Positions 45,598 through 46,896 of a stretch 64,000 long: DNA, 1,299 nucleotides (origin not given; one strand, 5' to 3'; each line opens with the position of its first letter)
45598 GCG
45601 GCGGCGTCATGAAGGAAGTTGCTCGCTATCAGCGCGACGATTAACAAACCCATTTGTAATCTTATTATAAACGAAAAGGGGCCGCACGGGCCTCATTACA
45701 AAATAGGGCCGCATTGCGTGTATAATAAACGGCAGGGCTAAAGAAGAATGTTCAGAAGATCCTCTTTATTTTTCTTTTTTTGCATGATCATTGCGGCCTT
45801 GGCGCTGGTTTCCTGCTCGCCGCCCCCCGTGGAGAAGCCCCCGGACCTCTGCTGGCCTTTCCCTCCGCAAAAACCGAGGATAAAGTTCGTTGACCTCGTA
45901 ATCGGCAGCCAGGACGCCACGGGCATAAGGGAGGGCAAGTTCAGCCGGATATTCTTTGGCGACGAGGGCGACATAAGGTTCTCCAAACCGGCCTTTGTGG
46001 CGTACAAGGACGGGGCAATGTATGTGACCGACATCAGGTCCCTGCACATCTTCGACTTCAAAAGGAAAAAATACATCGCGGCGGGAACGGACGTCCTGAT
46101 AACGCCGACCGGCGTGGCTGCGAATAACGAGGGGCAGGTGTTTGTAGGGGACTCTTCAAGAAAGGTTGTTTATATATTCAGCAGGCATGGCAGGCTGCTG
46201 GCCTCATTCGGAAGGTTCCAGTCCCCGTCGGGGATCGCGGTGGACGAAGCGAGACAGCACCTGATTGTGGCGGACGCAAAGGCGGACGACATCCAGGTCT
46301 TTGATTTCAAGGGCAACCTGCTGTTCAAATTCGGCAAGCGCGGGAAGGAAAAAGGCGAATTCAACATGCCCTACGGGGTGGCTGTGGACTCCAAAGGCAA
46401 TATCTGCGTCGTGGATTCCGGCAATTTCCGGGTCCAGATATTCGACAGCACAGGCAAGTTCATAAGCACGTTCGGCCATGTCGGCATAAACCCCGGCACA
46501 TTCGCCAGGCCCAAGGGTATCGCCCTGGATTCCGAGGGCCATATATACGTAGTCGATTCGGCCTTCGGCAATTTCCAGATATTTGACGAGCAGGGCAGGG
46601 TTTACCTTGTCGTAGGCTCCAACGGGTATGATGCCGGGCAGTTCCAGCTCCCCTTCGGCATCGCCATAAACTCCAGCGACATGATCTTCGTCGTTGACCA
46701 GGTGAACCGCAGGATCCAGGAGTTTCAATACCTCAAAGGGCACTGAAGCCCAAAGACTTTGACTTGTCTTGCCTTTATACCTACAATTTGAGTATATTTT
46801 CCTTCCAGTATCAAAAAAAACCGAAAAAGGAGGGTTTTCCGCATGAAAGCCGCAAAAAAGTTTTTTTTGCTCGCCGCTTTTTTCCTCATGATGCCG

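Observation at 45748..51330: Locus-level association: NHL propeller lipoprotein, 46 heme sites in three cytochromes and a PagL-like small OM barrel, with no recognisable porin or quinol dehydrogenase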

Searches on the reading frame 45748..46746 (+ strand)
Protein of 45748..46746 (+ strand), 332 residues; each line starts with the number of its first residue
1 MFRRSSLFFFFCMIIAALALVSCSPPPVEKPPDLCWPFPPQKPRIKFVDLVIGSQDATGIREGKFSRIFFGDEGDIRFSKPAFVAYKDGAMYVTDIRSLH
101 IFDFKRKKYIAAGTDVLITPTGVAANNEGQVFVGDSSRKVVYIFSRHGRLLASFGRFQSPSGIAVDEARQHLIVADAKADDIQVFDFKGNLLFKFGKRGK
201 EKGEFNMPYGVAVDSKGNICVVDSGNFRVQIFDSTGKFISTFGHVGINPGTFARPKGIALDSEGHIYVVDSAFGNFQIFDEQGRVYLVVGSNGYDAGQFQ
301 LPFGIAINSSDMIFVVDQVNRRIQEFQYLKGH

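Call 4: search_protein_families(library=pfam, proteins=[window:45748-46746:+], max_evalue=0.01)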
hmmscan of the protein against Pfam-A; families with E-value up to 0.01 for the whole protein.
window:45748-46746:+ (332 aa): 8 families
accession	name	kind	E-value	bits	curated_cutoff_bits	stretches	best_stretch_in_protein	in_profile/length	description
PF01436.27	NHL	-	4e-32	109.1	20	3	205-232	1-28/28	NHL repeat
PF17170.10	DUF5128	-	2e-12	47.4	22.9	3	215-272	52-110/321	6-bladed beta-propeller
PF25021.1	TEN_NHL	-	4.2e-11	42.8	27.1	1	251-296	140-183/357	Teneurin NHL domain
PF08450.18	SGL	-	2e-09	37.8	26.3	1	87-240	50-218/246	SMP-30/Gluconolactonase/LRE-like region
PF01731.26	Arylesterase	-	6.6e-06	26.7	21.3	0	156-186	52-82/86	Arylesterase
PF06739.17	SBBP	-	6.9e-05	23.2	20.5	0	255-269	15-29/38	Beta-propeller repeat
PF16288.11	DUF4934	-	0.00031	21.3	27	0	221-284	37-99/102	Domain of unknown function (DUF4934)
PF06977.17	SdiA-regulated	-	0.00047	19.9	21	0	161-224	175-241/249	SdiA-regulated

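Call 5: search_protein_families(library=ncbifam, proteins=[window:45748-46746:+], max_evalue=0.01)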
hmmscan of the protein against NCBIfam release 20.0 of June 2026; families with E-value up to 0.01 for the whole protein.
window:45748-46746:+ (332 aa): 5 families
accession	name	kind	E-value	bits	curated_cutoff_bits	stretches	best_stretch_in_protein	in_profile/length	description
NF035926.1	scyF_NHL_VPEP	equivalog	8e-44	150.3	350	2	88-245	113-286/376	scytonemin biosynthesis PEP-CTERM protein ScyF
NF047780.1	LIC12708_fam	subfamily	1.6e-08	33.8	150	1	127-278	65-207/391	LIC_12708 family protein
NF033206.1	ScyE_fam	subfamily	8.4e-05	22.2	80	0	252-317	252-319/333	ScyD/ScyE family protein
TIGR04183.1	Por_Secre_tail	domain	0.0017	18.3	23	0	267-293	14-39/72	T9SS type A sorting domain-containing protein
TIGR03866.1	PQQ_ABC_repeats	subfamily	0.0023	17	287.3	0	131-272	13-144/310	PQQ-dependent catabolism-associated beta-propeller protein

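Call 35: find_related_loci(query=A1, collection=metagenome_contigs, flank=10000)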
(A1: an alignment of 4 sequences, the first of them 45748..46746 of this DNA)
Query A1 (332 aa) in metagenome_contigs; peptide patterns used: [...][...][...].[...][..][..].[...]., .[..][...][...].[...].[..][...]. (x = any residue, [..] = any of these).
600 stretches matched a pattern (row limit reached: there are more); 529 encode a relative of the query (tblastn E <= 1e-3); the best 80 are kept; 80 distinct loci.
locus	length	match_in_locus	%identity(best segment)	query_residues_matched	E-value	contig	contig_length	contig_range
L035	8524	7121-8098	50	2-330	1e-99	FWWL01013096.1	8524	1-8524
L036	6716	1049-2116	37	10-330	1e-67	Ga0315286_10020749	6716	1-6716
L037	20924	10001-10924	39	32-327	4e-65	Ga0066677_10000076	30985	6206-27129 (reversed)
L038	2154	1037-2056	41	5-327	3e-62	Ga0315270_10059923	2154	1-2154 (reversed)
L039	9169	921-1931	35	1-329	3e-60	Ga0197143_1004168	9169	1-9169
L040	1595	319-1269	37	31-329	3e-55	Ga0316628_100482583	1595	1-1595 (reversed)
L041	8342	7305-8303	34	18-328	9e-51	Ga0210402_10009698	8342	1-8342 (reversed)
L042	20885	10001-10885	37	44-330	3e-50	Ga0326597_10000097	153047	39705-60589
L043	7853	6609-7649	34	3-328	2e-49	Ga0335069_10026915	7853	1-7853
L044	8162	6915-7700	38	89-328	1e-48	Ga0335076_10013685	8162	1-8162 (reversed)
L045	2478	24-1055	33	14-329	5e-49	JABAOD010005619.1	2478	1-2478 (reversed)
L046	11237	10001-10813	38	73-328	6e-48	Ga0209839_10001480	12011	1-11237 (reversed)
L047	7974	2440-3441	34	8-324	1e-47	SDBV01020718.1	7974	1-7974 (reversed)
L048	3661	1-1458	38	74-327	2e-45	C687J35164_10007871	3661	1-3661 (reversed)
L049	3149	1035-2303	38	73-329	4e-45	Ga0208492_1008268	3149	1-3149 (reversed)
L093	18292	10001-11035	34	3-330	3e-55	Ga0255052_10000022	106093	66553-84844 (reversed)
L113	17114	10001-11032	34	2-328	4e-53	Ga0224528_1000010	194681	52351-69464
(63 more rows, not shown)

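Call 38: search_protein_families(library=pfam, proteins=[L113:7017-8117:+, L113:8157-9992:+, L113:6098-7012:+, L113:11068-13050:+, L093:7959-9992:+, L042:7626-9695:+, L039:4534-6138:+, L113:921-2453:-, L113:13291-14796:+], max_evalue=0.01)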
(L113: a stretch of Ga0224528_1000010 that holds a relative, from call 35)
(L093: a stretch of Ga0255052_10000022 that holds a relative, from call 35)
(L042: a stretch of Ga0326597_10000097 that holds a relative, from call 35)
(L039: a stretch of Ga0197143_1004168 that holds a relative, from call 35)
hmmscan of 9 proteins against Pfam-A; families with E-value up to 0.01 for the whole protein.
L113:7017-8117:+ (366 aa): 6 families
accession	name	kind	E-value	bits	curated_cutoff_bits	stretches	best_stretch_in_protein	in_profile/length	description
PF13145.12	Rotamase_2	-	1.3e-16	61.9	27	1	198-335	1-121/121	PPIC-type PPIASE domain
PF13624.11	SurA_N_3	-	1.5e-09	38.4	27.2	1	73-187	40-161/162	SurA-like N-terminal domain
PF00639.27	Rotamase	-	2e-09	38.8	21.7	1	228-320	5-96/97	PPIC-type PPIASE domain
PF13623.11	SurA_N_2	-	9.1e-06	26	28.5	1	73-153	42-129/145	SurA-like N-terminal domain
PF13616.12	Rotamase_3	-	7.6e-05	23.7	22.5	1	205-319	5-112/116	PPIC-type PPIASE domain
PF09312.16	SurA_N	-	0.0029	18.2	30.8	1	74-185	5-115/118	SurA N-terminal domain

L113:8157-9992:+ (611 aa): 0 families

L113:6098-7012:+ (304 aa): 7 families
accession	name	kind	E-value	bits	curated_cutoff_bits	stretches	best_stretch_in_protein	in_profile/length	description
PF09699.15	Paired_CXXCH_1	-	2.8e-07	30.5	20.6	0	37-49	5-18/41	Doubled CXXCH motif (Paired_CXXCH_1)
PF22113.1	Mtrc-MtrF_II-IV_dom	-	2.8e-05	24.1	30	0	219-296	77-136/176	Outer membrane cytochrome MtrC/MtrF-like, domains II/IV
PF03264.19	Cytochrom_NNT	-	8.6e-05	22.8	24.1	0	265-292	21-48/174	NapC/NirT cytochrome c family, N-terminal region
PF14537.11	Cytochrom_c3_2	-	0.00027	21.8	25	0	221-237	55-71/79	Cytochrome c3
PF16694.10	Cytochrome_P460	-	0.0067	17.3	27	0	31-48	101-118/125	Cytochrome P460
PF14522.11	Cytochrome_C7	-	0.0067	16.7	24.8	0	33-122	8-56/67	Cytochrome c7 and related cytochrome c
PF05495.17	zf-CHY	-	0.0074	17.1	31.3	0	221-236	16-36/68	CHY zinc finger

L113:11068-13050:+ (660 aa): 6 families
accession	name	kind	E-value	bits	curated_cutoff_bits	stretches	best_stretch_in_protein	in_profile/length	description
PF09699.15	Paired_CXXCH_1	-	3.2e-17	62.4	20.6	2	186-223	8-39/41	Doubled CXXCH motif (Paired_CXXCH_1)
PF14537.11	Cytochrom_c3_2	-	5.9e-15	55.9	25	0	554-592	28-69/79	Cytochrome c3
PF22113.1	Mtrc-MtrF_II-IV_dom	-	6.4e-15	55.6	30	2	186-372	8-171/176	Outer membrane cytochrome MtrC/MtrF-like, domains II/IV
PF14522.11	Cytochrome_C7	-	1.1e-14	54.4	24.8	1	176-269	5-66/67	Cytochrome c7 and related cytochrome c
PF22678.1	Cytochrom_c_NrfB-like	-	3.4e-09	37.5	27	0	552-600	33-78/89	Cytochrome c-type protein NrfB-like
PF02085.21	Cytochrom_CIII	-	1e-05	26.2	22.9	0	552-590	46-85/101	Class III cytochrome C family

L093:7959-9992:+ (677 aa): 0 families

L042:7626-9695:+ (689 aa): 0 families

L039:4534-6138:+ (534 aa): 1 family
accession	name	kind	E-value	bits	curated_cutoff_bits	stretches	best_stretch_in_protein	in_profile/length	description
PF13231.12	PMT_2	-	3.9e-13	50.3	26.1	1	86-229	9-152/160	Dolichyl-phosphate-mannose-protein mannosyltransferase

L113:921-2453:- (510 aa): 1 family
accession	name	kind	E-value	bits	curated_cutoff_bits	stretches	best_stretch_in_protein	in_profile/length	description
PF00691.25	OmpA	-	0.00017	22.3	27.2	1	383-462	7-81/98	OmpA family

L113:13291-14796:+ (501 aa): 0 families

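Call 68: search_solved_structures(query=A4, max_evalue=10, show_alignments=2)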
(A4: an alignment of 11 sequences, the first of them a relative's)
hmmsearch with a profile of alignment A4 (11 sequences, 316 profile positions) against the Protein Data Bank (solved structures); distinct sequences matched with E-value up to 10: 6.
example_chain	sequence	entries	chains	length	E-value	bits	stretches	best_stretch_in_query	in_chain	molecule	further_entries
9yuq_N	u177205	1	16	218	4.1e-11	45.8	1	13-242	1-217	Putative multiheme cytochrome c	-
7tfs_A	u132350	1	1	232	7.9e-08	34.9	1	23-244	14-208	Cytochrome c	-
4cx9_A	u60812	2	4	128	0.11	14.8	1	48-125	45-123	CYTOCHROME C, CLASS II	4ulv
1gqa_A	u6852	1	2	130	0.72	12.1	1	69-125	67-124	CYTOCHROME C'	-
1fcd_C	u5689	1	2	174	1.1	11.5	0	51-67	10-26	FLAVOCYTOCHROME C SULFIDE DEHYDROGENASE (CYTOCHROME SUBUNIT)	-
28li_A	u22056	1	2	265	1.4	11.2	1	13-98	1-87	Uncharacterized conserved protein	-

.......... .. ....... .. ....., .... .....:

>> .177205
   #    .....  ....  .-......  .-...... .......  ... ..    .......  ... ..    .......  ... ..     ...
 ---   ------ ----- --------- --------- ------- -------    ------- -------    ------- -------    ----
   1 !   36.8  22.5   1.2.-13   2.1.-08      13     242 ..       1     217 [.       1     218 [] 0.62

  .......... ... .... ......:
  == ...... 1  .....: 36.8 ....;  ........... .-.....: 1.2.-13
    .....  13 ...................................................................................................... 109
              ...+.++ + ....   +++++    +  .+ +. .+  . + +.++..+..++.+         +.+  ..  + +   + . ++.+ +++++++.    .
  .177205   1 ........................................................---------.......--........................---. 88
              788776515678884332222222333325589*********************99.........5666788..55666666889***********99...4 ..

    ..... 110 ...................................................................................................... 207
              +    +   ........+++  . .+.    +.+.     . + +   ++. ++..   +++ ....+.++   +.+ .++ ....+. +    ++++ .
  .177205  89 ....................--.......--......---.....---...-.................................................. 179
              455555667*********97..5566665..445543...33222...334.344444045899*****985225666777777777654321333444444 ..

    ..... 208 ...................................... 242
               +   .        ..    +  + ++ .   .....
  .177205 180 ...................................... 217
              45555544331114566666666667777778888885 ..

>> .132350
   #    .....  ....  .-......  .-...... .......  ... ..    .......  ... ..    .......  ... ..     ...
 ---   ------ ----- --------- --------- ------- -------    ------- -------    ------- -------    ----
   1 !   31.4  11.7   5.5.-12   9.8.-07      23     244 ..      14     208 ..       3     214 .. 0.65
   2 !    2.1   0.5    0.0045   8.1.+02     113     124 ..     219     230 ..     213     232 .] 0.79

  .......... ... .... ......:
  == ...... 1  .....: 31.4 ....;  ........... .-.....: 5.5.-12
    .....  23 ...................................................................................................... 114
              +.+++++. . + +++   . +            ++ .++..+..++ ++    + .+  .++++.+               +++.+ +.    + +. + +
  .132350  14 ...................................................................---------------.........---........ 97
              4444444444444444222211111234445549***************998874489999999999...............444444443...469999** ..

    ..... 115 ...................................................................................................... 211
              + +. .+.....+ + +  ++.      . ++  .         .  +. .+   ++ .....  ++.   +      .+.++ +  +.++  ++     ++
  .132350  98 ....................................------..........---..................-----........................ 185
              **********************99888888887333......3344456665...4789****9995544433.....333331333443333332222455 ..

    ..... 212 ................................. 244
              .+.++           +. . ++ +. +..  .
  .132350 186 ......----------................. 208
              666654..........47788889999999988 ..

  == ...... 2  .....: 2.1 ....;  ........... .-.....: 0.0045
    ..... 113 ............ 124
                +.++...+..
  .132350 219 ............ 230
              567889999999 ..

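Call 69: find_homologous_proteins(query=window:45748-46746:+, max_evalue=1e-20)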
Query window:45748-46746:+ (332 aa): 4346 proteins with E <= 1e-20 among 8000 candidates; the best 120 are listed.
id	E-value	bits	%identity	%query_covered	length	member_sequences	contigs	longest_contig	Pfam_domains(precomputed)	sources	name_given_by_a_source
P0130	3.9e-117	409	57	99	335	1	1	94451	PF17170.11,PF01731.27,PF01436.28,PF25021.2,PF06739.18,PF08450.19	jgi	jgi:DNA-binding beta-propeller fold protein YncE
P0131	1.0e-115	404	56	97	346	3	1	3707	PF17170.11,PF01731.27,PF01436.28,PF25021.2,PF06739.18,PF08450.19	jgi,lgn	-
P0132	3.9e-115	403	56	97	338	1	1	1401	PF17170.11,PF01436.28,PF25021.2,PF08450.19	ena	-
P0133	5.6e-115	402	57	99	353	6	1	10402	PF17170.11,PF01731.27,PF01436.28,PF25021.2,PF06739.18,PF08450.19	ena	-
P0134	3.3e-113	396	60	89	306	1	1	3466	PF17170.11,PF01731.27,PF22807.3,PF01436.28,PF25021.2,PF06739.18,PF08450.19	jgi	jgi:DNA-binding beta-propeller fold protein YncE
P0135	1.3e-112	394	55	99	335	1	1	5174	PF17170.11,PF01731.27,PF01436.28,PF25021.2,PF08450.19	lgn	-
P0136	3.3e-112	393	55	96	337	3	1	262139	PF17170.11,PF01436.28,PF25021.2,PF08450.19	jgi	-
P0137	1.6e-111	391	52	98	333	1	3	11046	PF17170.11,PF01731.27,PF03022.23,PF01436.28,PF25021.2,PF08450.19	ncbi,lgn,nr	ncbi:MAG: 6-bladed beta-propeller [Nitrospirae bacterium]|nr:6-bladed beta-propeller [Nitrospirota b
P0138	2.7e-111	390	53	99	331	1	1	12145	PF17170.11,PF01731.27,PF01436.28,PF25021.2,PF06739.18,PF08450.19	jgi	jgi:DNA-binding beta-propeller fold protein YncE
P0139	3.5e-111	390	58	92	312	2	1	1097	PF06977.18,PF17170.11,PF01731.27,PF02393.22,PF01436.28,PF25021.2,PF06739.18,PF08450.19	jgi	jgi:DNA-binding beta-propeller fold protein YncE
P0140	5.9e-111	389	53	96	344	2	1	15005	PF17170.11,PF01731.27,PF01436.28,PF25021.2,PF06739.18,PF08450.19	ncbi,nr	ncbi:MAG: 6-bladed beta-propeller [Thermodesulfovibrionales bacterium]|nr:6-bladed beta-propeller [T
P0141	1.2e-110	388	54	95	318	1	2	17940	PF17170.11,PF01731.27,PF01436.28,PF25021.2,PF08450.19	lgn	-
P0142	2.4e-110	387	54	96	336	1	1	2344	PF17170.11,PF01731.27,PF01436.28,PF25021.2,PF06739.18,PF08450.19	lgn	-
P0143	1.1e-109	385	55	93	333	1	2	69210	PF17170.11,PF01731.27,PF01436.28,PF25021.2,PF08450.19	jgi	jgi:DNA-binding beta-propeller fold protein YncE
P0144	1.3e-109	384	53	99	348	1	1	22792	PF17170.11,PF01731.27,PF01436.28,PF25021.2,PF06739.18,PF08450.19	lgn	-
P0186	1.0e-98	349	52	94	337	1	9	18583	PF06977.18,PF17170.11,PF01436.28,PF25021.2,PF06739.18,PF08450.19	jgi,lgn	-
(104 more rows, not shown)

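Call 70: find_encoding_contigs(protein=P0130, flank=10000, max_places=1)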
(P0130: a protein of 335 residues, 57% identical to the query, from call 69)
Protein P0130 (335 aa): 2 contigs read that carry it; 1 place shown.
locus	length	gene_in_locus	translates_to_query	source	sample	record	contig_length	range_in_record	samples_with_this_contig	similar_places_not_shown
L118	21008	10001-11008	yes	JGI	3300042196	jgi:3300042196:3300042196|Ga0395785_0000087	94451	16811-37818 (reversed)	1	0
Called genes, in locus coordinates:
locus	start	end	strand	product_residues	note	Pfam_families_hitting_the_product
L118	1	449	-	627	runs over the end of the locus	PF00515:TPR_1, PF13424:TPR_12, PF14559:TPR_19 (weak), PF00515:TPR_1 (weak), PF13414:TPR_11, PF13432:TPR_16 (weak), PF00515:TPR_1, PF07719:TPR_2 (weak), +10 more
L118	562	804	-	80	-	PF07927:HicA_toxin (weak)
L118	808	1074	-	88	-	-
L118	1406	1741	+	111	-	PF04358:DsrC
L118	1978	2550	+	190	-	PF14361:RsbRD_N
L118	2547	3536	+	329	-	PF02665:Nitrate_red_gam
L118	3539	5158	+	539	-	PF13187:Fer4_9 (faint), PF13183:Fer4_8, PF13237:Fer4_10 (faint), PF13534:Fer4_17, PF02754:CCG (faint)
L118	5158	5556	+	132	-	-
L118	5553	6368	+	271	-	PF13237:Fer4_10 (faint), PF13183:Fer4_8 (faint), PF13187:Fer4_9 (faint), PF13247:Fer4_11, PF12838:Fer4_7 (weak), PF00037:Fer4 (weak), PF12837:Fer4_6 (weak)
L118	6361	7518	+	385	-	PF03916:NrfD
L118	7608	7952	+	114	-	PF04358:DsrC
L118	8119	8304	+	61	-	PF00037:Fer4 (weak), PF12837:Fer4_6 (weak), PF13237:Fer4_10, PF14697:Fer4_21 (weak), PF12838:Fer4_7, PF13187:Fer4_9, PF13484:Fer4_16 (faint)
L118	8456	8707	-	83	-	PF01206:TusA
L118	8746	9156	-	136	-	-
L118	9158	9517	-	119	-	PF02635:DsrE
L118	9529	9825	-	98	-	PF04077:DsrH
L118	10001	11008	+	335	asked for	PF01731:Arylesterase (faint), PF08450:SGL (faint), PF06739:SBBP (faint), PF17170:DUF5128 (weak), PF25021:TEN_NHL (faint), PF01436:NHL (weak), PF17170:DUF5128 (weak)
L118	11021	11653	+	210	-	PF14522:Cytochrome_C7 (faint), PF22113:Mtrc-MtrF_II-IV_dom (faint), PF09699:Paired_CXXCH_1 (weak)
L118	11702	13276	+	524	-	-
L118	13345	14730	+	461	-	-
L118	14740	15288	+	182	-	PF09411:PagL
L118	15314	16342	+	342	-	PF25917:BSH_RND (faint), PF25990:Beta-barrel_YknX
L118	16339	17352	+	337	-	PF00005:ABC_tran, PF13304:AAA_21 (faint), PF13732:DrrA1-3_C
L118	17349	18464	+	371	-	PF12679:ABC2_membrane_2 (weak), PF12698:ABC2_membrane_3, PF01061:ABC2_membrane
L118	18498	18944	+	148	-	PF09424:YqeY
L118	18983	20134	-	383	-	PF00027:cNMP_binding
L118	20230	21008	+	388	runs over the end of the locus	PF00155:Aminotran_1_2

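Call 71: find_encoding_contigs(protein=P0186, flank=10000, max_places=1)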
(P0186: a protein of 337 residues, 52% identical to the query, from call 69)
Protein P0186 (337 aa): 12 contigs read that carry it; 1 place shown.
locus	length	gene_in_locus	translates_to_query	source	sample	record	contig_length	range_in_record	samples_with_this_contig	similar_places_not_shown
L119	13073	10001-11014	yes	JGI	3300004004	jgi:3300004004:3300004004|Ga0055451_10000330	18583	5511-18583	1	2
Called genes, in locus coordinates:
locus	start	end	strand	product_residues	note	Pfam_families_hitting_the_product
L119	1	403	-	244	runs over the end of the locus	PF13103:TonB_2, PF03544:TonB_C (weak)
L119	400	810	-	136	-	PF02472:ExbD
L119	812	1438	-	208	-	PF01618:MotA_ExbB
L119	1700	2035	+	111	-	PF04358:DsrC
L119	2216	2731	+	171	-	PF14361:RsbRD_N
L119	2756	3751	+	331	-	PF02665:Nitrate_red_gam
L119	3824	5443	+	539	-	PF12797:Fer4_2 (faint), PF13183:Fer4_8, PF13237:Fer4_10 (faint), PF13534:Fer4_17 (weak), PF02754:CCG (faint)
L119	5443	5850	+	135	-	-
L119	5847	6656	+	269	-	PF13237:Fer4_10 (weak), PF13247:Fer4_11, PF12838:Fer4_7 (weak), PF13187:Fer4_9 (weak), PF00037:Fer4 (weak), PF12837:Fer4_6 (weak)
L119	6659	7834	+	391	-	PF03916:NrfD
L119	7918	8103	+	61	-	PF25160:LdpA_Fe-S-bd (faint), PF00037:Fer4, PF12837:Fer4_6 (weak), PF13237:Fer4_10 (weak), PF14697:Fer4_21 (weak), PF12838:Fer4_7 (weak), PF13187:Fer4_9, PF13484:Fer4_16 (faint)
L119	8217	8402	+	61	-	PF12797:Fer4_2 (weak), PF14697:Fer4_21 (faint), PF25160:LdpA_Fe-S-bd (faint), PF00037:Fer4 (weak), PF12837:Fer4_6 (weak), PF13237:Fer4_10 (weak), PF12838:Fer4_7 (weak), PF13187:Fer4_9, +1 more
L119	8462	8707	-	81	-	PF01206:TusA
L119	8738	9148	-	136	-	PF02635:DsrE (faint)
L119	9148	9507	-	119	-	PF02635:DsrE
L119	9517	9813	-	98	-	PF04077:DsrH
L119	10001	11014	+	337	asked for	PF08450:SGL (faint), PF06739:SBBP (faint), PF06977:SdiA-regulated (faint), PF25021:TEN_NHL (faint), PF01436:NHL (weak), PF17170:DUF5128 (weak)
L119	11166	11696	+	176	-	PF22113:Mtrc-MtrF_II-IV_dom (faint), PF09699:Paired_CXXCH_1 (weak)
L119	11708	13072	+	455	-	?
